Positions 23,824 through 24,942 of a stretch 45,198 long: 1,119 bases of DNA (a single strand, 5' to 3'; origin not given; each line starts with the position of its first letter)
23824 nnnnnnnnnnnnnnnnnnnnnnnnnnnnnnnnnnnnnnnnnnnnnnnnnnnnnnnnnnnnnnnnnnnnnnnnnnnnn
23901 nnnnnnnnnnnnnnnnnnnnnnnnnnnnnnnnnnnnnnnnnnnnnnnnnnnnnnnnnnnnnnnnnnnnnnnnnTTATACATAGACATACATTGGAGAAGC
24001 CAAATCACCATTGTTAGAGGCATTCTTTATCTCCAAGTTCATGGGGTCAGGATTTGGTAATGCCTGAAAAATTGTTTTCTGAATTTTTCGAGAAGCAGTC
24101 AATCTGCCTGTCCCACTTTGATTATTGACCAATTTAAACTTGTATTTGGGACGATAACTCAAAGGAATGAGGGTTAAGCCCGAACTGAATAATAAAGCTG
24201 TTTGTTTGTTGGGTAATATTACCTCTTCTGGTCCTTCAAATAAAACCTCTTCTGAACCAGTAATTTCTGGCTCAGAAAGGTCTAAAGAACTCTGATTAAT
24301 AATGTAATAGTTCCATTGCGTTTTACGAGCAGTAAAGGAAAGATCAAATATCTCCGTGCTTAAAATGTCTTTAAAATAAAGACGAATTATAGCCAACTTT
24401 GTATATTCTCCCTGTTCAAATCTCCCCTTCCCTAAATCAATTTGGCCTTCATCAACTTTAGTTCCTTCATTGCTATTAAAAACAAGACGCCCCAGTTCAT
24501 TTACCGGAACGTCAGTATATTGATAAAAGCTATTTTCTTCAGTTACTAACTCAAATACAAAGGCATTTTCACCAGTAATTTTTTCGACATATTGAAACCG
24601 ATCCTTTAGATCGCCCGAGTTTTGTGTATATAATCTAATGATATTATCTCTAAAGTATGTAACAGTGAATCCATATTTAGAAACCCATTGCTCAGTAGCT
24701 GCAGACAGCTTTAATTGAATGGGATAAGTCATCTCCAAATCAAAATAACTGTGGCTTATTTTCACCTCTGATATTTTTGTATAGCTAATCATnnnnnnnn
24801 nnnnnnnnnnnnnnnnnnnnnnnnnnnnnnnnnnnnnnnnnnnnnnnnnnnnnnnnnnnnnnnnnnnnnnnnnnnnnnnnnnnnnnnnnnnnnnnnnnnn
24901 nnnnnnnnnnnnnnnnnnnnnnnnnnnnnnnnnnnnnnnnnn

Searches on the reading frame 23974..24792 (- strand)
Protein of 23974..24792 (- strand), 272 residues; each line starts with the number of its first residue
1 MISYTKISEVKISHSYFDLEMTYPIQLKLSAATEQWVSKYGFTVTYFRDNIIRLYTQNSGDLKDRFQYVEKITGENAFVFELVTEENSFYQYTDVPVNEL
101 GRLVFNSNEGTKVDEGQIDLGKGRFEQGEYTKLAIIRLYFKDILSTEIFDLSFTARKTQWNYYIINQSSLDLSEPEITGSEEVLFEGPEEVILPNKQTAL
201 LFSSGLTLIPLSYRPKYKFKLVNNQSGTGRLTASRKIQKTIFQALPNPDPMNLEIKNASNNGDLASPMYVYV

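Call 3: search_protein_families(library=pfam, proteins=[window:23974-24792:-], max_evalue=1)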
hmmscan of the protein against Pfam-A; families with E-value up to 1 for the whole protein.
window:23974-24792:- (272 aa): 1 family
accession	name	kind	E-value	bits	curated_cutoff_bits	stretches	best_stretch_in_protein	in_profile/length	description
PF06487.18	SAP18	-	0.1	13.3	27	1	20-135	5-124/124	Sin3 associated polypeptide p18 (SAP18)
